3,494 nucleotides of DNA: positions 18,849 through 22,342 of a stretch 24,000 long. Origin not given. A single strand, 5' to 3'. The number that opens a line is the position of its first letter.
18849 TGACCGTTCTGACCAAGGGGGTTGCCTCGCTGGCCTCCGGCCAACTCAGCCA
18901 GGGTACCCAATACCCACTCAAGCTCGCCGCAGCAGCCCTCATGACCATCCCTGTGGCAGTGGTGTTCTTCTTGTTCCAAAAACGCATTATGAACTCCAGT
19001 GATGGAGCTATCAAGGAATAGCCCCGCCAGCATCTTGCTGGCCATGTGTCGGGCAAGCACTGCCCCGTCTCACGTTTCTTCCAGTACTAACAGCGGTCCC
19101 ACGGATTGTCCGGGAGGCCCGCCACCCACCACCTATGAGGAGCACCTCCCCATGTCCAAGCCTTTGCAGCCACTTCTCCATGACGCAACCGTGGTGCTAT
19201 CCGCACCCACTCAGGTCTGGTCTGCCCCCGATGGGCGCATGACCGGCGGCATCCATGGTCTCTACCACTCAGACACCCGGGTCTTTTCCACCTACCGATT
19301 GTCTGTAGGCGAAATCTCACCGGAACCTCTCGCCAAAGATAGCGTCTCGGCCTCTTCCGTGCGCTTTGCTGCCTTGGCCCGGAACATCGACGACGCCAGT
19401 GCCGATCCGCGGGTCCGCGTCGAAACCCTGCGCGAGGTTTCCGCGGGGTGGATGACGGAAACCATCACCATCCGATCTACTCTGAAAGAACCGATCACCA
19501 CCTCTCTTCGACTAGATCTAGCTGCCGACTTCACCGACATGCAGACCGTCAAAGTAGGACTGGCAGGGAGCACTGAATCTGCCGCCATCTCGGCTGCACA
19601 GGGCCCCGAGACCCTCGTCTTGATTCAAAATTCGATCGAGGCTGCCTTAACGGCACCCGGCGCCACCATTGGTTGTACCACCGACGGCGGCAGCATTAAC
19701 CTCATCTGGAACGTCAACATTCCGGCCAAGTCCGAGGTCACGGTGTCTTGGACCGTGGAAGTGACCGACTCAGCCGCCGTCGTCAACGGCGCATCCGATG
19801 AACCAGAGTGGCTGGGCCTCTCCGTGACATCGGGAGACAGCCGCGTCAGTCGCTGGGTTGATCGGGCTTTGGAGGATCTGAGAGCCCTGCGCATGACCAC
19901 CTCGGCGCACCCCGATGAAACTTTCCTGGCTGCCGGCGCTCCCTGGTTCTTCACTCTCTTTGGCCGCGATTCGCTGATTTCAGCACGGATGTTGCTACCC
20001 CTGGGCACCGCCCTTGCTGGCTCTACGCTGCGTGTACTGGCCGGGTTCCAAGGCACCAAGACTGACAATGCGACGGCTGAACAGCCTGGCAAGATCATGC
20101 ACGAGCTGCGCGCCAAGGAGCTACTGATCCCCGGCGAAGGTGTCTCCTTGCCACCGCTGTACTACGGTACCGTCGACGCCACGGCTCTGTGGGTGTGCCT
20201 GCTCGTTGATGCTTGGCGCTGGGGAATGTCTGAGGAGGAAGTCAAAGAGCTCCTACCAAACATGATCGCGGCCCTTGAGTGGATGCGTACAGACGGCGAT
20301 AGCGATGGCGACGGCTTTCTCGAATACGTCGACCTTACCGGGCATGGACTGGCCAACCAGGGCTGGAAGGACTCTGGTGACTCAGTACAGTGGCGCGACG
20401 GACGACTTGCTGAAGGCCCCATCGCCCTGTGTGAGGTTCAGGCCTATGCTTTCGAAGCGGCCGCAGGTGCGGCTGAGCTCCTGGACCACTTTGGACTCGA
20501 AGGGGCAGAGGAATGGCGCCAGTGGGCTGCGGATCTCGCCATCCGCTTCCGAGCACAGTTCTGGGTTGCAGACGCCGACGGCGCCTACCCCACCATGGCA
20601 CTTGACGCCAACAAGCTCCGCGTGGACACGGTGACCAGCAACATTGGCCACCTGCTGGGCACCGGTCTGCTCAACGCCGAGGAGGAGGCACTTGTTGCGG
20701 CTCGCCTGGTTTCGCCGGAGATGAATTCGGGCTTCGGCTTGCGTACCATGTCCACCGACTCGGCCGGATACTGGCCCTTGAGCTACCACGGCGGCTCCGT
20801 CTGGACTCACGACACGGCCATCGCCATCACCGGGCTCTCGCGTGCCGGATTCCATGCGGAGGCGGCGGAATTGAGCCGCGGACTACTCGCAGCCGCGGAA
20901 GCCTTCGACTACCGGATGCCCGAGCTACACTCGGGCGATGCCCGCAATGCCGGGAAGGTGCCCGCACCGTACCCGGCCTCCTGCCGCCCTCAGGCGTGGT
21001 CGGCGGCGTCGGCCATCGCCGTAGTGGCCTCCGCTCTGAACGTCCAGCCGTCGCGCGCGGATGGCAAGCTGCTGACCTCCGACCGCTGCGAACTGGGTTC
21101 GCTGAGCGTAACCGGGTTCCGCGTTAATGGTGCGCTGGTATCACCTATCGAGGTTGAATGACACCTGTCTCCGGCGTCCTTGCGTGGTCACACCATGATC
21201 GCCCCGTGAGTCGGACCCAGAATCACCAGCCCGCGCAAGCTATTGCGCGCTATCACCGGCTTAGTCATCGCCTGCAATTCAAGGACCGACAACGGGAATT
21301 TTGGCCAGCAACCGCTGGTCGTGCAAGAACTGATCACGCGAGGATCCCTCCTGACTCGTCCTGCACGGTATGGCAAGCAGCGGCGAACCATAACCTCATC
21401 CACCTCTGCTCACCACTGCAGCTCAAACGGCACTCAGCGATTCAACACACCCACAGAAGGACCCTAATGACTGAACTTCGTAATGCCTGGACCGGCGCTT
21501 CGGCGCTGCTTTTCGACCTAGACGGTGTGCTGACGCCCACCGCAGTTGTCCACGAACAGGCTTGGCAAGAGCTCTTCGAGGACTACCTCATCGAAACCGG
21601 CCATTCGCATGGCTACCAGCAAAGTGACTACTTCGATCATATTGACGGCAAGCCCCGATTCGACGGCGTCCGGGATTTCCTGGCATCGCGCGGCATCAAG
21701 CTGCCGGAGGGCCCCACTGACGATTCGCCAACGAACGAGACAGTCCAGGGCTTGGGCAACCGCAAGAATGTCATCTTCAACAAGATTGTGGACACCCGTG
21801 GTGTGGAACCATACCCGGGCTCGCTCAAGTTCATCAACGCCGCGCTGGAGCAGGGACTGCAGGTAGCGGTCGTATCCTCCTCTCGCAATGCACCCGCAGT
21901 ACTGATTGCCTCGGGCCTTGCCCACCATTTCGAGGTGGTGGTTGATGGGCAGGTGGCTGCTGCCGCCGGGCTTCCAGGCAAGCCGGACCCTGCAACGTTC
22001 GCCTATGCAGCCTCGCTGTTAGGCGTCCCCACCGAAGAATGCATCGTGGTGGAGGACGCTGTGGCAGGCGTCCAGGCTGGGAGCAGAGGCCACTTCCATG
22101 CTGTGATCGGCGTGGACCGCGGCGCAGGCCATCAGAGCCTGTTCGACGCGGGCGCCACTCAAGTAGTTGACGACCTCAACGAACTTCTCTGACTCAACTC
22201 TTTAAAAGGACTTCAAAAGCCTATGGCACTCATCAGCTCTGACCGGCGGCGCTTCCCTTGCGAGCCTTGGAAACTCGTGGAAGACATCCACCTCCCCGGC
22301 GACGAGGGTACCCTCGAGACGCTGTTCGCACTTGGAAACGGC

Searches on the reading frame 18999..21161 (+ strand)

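Call 38: search_protein_families(library=pfam, proteins=[window:18999-21161:+], max_evalue=0.001)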
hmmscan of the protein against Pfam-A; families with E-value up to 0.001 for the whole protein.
window:18999-21161:+ (720 aa): 3 families
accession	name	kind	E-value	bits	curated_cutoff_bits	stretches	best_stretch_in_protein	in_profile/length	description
PF14742.11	GDE_N_bis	-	4.3e-25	89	22.1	1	69-251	4-193/194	N-terminal domain of (some) glycogen debranching enzymes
PF22422.2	MGH1-like_GH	-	3.3e-12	47.1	27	1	392-634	69-329/356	Mannosylglycerate hydrolase MGH1-like glycoside hydrolase domain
PF06202.20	GDE_C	-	9.6e-10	38.4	21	1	476-671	161-364/367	Amylo-alpha-1,6-glucosidase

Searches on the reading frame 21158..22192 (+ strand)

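Call 38: search_protein_families(library=pfam, proteins=[window:21158-22192:+], max_evalue=0.001)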
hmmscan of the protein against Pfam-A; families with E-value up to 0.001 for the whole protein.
window:21158-22192:+ (344 aa): 3 families
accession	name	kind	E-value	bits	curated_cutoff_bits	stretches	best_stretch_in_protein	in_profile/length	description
PF00702.32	Hydrolase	-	4.3e-23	83.1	26.4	1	116-310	3-189/191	haloacid dehalogenase-like hydrolase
PF13419.12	HAD_2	-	7.2e-15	56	23.8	1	117-310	1-170/178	Haloacid dehalogenase-like hydrolase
PF13242.12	Hydrolase_like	-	2.8e-05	24.4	22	1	274-343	3-75/75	HAD-hyrolase-like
